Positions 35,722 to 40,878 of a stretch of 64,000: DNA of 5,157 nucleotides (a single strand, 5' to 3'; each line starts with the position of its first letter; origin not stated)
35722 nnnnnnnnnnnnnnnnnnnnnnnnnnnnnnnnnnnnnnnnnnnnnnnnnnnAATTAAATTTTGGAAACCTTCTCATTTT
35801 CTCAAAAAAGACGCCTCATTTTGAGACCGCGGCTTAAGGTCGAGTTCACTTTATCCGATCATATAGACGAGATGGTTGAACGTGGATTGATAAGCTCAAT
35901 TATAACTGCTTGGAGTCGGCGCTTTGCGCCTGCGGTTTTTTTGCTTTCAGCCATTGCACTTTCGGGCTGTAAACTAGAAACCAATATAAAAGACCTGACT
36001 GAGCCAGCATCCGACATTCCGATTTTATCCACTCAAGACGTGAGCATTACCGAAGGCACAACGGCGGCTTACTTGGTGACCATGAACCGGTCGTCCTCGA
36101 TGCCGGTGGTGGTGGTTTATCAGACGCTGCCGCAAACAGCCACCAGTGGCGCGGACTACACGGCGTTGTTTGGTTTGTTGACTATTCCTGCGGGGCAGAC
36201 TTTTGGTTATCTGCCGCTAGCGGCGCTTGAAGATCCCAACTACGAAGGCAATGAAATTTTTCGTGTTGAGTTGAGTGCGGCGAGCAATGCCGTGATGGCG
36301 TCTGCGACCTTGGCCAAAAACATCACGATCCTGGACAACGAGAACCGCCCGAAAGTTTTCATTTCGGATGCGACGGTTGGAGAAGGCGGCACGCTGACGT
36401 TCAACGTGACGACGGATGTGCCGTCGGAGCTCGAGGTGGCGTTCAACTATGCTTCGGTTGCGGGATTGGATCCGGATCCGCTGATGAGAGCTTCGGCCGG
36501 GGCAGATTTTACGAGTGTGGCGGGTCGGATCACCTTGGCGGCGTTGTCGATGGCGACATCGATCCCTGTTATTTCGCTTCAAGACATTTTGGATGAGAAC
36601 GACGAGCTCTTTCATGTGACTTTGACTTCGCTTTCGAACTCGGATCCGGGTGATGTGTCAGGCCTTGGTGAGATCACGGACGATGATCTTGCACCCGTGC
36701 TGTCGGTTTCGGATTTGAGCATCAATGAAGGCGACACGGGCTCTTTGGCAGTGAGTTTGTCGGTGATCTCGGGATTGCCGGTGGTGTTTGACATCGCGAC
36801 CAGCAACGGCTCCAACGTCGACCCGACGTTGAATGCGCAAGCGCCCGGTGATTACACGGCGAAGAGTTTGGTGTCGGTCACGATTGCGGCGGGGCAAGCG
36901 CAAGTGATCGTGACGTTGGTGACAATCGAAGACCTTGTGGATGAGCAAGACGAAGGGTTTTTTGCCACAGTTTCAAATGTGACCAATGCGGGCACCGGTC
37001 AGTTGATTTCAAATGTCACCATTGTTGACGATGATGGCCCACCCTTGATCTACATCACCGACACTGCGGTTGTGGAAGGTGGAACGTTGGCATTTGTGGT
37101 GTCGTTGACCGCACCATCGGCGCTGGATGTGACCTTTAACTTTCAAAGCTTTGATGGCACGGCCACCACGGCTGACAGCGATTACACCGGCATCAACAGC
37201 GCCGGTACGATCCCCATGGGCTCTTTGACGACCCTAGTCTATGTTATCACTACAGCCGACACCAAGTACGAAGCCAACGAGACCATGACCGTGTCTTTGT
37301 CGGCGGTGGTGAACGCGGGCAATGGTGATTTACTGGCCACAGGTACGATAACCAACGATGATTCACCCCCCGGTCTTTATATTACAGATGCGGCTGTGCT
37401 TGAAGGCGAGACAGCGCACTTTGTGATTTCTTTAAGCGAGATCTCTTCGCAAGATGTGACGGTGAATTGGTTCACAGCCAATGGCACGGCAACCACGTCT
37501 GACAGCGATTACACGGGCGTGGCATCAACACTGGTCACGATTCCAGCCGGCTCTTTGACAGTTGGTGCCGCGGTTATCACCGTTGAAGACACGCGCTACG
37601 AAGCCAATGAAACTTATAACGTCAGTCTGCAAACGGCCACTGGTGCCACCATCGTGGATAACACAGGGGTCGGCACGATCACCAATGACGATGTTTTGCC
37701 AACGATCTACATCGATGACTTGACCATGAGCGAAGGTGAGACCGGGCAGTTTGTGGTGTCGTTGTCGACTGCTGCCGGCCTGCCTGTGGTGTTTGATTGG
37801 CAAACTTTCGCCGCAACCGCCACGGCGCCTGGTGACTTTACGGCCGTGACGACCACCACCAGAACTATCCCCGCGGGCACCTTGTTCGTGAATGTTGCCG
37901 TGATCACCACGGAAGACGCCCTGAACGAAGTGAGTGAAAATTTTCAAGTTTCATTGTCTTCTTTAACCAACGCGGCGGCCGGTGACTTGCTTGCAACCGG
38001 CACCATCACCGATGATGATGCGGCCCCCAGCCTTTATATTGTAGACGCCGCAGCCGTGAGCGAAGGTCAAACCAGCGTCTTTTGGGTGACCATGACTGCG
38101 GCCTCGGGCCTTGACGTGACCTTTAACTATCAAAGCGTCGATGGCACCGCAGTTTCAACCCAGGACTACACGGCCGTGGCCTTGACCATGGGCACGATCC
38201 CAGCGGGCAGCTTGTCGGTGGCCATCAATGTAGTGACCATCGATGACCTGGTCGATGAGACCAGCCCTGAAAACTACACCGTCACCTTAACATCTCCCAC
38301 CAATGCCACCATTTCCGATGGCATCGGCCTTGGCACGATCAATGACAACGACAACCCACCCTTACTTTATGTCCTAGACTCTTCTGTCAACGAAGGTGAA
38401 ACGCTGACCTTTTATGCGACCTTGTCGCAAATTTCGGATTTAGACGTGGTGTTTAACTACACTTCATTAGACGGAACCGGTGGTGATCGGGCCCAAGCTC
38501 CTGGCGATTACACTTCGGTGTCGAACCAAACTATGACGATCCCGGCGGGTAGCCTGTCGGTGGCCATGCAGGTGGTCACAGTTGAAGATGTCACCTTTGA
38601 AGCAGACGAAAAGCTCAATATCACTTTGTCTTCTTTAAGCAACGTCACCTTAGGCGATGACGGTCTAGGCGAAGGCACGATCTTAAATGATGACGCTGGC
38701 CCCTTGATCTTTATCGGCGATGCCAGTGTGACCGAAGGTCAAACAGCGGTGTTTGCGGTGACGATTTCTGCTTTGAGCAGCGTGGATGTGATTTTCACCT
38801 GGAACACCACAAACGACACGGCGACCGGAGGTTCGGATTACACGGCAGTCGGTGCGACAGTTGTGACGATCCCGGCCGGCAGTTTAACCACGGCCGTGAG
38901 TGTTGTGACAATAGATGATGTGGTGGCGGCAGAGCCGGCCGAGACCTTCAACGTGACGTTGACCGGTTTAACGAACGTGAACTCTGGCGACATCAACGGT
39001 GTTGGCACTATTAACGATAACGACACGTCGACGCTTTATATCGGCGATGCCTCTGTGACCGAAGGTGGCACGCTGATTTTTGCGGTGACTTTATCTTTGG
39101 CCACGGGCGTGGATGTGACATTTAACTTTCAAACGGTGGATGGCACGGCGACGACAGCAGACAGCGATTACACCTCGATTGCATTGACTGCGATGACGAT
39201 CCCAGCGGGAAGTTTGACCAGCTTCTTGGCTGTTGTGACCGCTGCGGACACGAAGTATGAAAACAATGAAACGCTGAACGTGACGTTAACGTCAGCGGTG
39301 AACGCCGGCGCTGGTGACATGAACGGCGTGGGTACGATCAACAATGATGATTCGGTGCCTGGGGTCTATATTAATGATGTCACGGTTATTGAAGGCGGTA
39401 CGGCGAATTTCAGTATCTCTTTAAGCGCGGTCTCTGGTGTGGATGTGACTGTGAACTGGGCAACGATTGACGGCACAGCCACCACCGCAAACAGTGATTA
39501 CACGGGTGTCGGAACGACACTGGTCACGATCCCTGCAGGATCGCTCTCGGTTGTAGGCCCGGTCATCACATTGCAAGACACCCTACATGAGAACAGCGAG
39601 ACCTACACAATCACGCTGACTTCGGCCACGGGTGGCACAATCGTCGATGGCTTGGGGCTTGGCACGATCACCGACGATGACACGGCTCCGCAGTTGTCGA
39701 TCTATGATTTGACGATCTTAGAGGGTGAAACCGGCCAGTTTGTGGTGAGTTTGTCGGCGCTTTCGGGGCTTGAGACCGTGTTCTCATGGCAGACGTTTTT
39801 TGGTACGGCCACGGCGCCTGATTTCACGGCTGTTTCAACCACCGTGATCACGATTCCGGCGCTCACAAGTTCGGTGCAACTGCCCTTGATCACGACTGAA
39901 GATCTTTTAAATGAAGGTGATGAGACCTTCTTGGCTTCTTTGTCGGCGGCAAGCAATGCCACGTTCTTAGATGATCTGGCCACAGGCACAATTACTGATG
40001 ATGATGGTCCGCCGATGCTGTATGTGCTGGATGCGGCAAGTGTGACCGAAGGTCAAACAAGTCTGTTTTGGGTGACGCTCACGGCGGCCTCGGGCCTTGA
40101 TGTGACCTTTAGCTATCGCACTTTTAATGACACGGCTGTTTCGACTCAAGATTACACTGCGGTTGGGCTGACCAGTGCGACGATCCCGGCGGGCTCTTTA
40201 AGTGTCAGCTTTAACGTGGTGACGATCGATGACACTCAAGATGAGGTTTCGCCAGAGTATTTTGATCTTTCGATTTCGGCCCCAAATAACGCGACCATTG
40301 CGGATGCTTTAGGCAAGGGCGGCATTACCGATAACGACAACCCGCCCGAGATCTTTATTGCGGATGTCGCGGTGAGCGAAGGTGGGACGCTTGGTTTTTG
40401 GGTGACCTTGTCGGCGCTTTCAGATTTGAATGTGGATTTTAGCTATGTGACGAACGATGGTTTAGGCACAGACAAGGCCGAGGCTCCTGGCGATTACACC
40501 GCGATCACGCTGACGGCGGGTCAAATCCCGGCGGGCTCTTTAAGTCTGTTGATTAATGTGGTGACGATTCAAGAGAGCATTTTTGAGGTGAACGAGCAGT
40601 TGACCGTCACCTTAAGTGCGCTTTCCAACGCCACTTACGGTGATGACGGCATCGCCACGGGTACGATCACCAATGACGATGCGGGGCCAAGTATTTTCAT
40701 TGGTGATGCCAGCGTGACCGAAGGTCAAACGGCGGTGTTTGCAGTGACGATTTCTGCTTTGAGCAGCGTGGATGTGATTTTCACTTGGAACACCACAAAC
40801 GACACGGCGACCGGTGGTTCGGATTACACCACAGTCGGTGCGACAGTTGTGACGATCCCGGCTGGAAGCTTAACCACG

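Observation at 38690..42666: In-frame 2 x 1986-bp tandem duplication with a 476-bp perfectly identical core, suggesting recent gene conversion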

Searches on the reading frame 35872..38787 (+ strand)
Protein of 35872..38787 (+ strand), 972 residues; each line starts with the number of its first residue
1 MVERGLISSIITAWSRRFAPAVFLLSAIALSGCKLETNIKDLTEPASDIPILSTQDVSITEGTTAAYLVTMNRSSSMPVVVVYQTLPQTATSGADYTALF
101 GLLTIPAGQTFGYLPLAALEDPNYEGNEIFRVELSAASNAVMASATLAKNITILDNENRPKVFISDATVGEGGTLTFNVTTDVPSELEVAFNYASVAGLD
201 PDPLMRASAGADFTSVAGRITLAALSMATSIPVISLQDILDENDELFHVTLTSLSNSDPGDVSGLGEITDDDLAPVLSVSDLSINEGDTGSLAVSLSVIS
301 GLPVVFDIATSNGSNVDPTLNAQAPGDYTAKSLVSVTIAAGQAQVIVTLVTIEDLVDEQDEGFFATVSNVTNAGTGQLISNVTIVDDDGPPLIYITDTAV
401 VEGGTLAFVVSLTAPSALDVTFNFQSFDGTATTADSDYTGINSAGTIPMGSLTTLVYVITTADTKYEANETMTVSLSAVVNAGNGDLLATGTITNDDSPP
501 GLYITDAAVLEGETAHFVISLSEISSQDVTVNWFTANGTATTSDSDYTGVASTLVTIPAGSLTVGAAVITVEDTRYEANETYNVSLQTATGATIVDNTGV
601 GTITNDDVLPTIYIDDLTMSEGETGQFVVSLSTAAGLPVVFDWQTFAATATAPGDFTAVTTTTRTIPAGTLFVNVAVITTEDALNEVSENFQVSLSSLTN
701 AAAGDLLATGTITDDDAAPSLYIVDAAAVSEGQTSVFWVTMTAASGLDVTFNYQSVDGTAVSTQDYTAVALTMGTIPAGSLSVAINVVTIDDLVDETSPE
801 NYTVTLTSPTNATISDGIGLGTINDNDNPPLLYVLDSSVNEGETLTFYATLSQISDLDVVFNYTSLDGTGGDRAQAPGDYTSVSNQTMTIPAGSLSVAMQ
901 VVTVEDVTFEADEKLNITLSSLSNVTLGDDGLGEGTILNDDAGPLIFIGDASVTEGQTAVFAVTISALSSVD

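Call 46: find_encoding_contigs(protein=window:35872-38787:+, flank=3000, max_places=10)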
Protein window:35872-38787:+ (972 aa): 1 contig read that carries it; 1 place shown.
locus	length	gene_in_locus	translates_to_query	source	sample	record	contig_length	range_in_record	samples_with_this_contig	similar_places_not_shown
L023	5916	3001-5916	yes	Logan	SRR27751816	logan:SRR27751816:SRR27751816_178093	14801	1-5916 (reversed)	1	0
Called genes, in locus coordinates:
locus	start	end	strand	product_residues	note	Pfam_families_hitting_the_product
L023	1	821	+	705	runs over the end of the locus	PF02897:Peptidase_S9_N, PF00326:Peptidase_S9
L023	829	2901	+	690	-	PF02897:Peptidase_S9_N, PF00326:Peptidase_S9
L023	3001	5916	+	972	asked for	?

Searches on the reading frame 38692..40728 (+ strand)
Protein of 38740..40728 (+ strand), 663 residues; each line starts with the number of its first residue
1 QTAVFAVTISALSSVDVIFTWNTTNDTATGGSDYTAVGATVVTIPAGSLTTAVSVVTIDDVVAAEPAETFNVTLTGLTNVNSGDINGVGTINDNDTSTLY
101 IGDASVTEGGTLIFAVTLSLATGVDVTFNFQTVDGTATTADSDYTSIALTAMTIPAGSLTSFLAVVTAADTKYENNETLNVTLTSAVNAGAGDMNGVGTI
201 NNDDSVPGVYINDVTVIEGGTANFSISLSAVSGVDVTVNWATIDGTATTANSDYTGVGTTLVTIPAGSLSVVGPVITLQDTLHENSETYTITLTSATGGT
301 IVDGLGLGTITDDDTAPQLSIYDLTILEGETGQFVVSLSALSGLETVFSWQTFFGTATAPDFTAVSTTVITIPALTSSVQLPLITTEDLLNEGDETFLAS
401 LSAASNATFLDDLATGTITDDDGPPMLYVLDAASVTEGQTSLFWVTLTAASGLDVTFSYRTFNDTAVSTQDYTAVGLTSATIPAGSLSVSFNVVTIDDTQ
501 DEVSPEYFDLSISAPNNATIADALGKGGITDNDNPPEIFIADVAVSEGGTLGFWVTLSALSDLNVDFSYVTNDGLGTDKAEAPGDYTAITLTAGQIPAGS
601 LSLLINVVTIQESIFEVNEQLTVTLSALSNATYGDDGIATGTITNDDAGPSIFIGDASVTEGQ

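Call 15: find_related_loci(query=window:38692-40677:+, collection=genome_contigs, flank=10000)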
Query window:38692-40677:+ (662 aa) in genome_contigs; peptide patterns used: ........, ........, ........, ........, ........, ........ (x = any residue, [..] = any of these).
56 stretches matched a pattern; 1 encode a relative of the query (tblastn E <= 1e-3); 1 distinct loci.
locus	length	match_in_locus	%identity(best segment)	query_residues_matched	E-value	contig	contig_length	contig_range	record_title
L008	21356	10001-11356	39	4-662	6e-47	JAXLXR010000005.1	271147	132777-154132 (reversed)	MAG: Candidatus Eisenbacteria bacterium isolate STL-EIS2 C1.162.fa-5, whole genome shotgun sequence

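Call 16: find_related_loci(query=window:38692-40677:+, collection=metagenome_contigs, flank=10000)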
Query window:38692-40677:+ (662 aa) in metagenome_contigs; peptide patterns used: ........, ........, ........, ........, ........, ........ (x = any residue, [..] = any of these).
126 stretches matched a pattern; 3 encode a relative of the query (tblastn E <= 1e-3); 3 distinct loci.
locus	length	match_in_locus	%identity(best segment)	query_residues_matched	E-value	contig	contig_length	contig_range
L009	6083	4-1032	41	4-662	2e-50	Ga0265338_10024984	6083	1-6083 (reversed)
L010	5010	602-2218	31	120-662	2e-31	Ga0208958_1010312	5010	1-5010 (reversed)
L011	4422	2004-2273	44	141-231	2e-10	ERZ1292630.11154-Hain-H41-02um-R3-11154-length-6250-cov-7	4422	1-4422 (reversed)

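Call 44: search_solved_structures(query=window:38740-40728:+, max_evalue=0.001)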
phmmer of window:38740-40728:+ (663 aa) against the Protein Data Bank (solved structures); distinct sequences matched with E-value up to 0.001: 0.

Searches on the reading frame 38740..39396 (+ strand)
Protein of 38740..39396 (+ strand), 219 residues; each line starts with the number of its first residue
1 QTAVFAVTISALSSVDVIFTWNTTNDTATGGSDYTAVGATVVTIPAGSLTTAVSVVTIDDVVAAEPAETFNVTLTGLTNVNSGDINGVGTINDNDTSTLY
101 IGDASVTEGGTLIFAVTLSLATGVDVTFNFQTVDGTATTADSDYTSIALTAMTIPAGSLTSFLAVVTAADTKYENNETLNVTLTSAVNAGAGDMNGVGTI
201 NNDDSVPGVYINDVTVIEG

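Call 64: predict_structure(alignment_id=A1)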
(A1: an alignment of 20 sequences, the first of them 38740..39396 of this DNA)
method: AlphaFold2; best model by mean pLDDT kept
length: 219 residues; sequences in the alignment: 20
mean_pLDDT: 92.8   pTM: 0.68
mean pLDDT of the five models: 92.8, 91.5, 91.3, 91.1, 89.9
residues with pLDDT >= 90: 169; 70-90: 49; 50-70: 1; < 50: 0
segments of 3 or more residues with pLDDT < 50: none
pLDDT, mean of each block of 10 residues (from residue 1): 95 97 92 91 97 90 83 97 95 86 96 97 94 94 93 95 93 93 95 97 90 82
secondary structure, 60 per line:
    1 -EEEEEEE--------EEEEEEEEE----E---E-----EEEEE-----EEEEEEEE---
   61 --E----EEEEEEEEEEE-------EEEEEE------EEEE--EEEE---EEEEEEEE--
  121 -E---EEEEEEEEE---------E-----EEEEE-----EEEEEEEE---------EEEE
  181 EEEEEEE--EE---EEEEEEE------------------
elements in order: E2-8 E17-25 E40-44 E50-57 E68-78 E86-91 E98-101 E104-107 E111-118 E126-134 E150-154 E160-167 E177-187 E195-201

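Call 66: fold_search(model_id=the predicted structure, library=pdb)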
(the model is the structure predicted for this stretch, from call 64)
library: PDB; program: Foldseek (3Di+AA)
matches with E <= 10: 1995; with E <= 0.001: 39
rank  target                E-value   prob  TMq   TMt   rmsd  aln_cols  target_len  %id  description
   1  3us9                  6.2e-11  1.00  0.48  0.43  10.0       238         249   17  Crystal Structure of the NCX1 Intracellular Tandem Calcium Binding Domains(CBD12) (released 2012-07-11)
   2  8sgt_A                2.6e-10  1.00  0.44  0.17   8.8       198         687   20  Cryo-EM structure of human NCX1 in Ca2+ bound, activated state (group II in the presence of 0.5 mM Ca2+) (released 2023-10-11)
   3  8jp0                  1.0e-09  1.00  0.49  0.17   8.7       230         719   18  structure of human sodium-calciumexchanger NCX1 (released 2024-01-03)
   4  8sgj_A                2.1e-09  1.00  0.44  0.15   8.8       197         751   19  Cryo-EM structure of human NCX1 in apo inactivated state (released 2023-10-11)
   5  9iv8                  2.1e-09  1.00  0.43  0.15   8.8       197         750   21  Cryo-EM structure of human NCX1 in PIP2 diC8 bound state (released 2025-03-19)
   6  3rb7_E                5.2e-09  1.00  0.45  0.41   9.9       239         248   15  Crystal structure of CBD12 from CALX1.2 (released 2011-11-02)
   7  3rb7_A                8.6e-09  1.00  0.44  0.39   9.7       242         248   16  Crystal structure of CBD12 from CALX1.2 (released 2011-11-02)
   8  3rb5_A                3.9e-08  1.00  0.44  0.41   8.9       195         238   19  Crystal structure of calcium binding domain CBD12 of CALX1.1 (released 2011-11-02)
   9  3rb7_G                5.1e-08  1.00  0.43  0.39   9.8       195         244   18  Crystal structure of CBD12 from CALX1.2 (released 2011-11-02)
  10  3rb5_B                5.6e-08  1.00  0.44  0.39   9.0       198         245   19  Crystal structure of calcium binding domain CBD12 of CALX1.1 (released 2011-11-02)
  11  3rb7_B                1.9e-07  1.00  0.43  0.39   9.4       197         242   18  Crystal structure of CBD12 from CALX1.2 (released 2011-11-02)
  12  3gin_A                3.1e-06  1.00  0.45  0.81   2.4       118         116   22  Crystal structure of E454K-CBD1 (released 2009-04-21)
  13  2dpk                  3.7e-06  1.00  0.47  0.81   1.8       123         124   24  The Crystal Structure of the Primary Ca2+ Sensor of the Na+/Ca2+ Exchanger (released 2006-06-13)
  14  3e9t_A                5.3e-06  1.00  0.45  0.85   2.1       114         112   17  Crystal structure of Apo-form Calx CBD1 domain (released 2009-09-01)
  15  3e9t_B                5.3e-06  1.00  0.45  0.84   2.1       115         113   17  Crystal structure of Apo-form Calx CBD1 domain (released 2009-09-01)
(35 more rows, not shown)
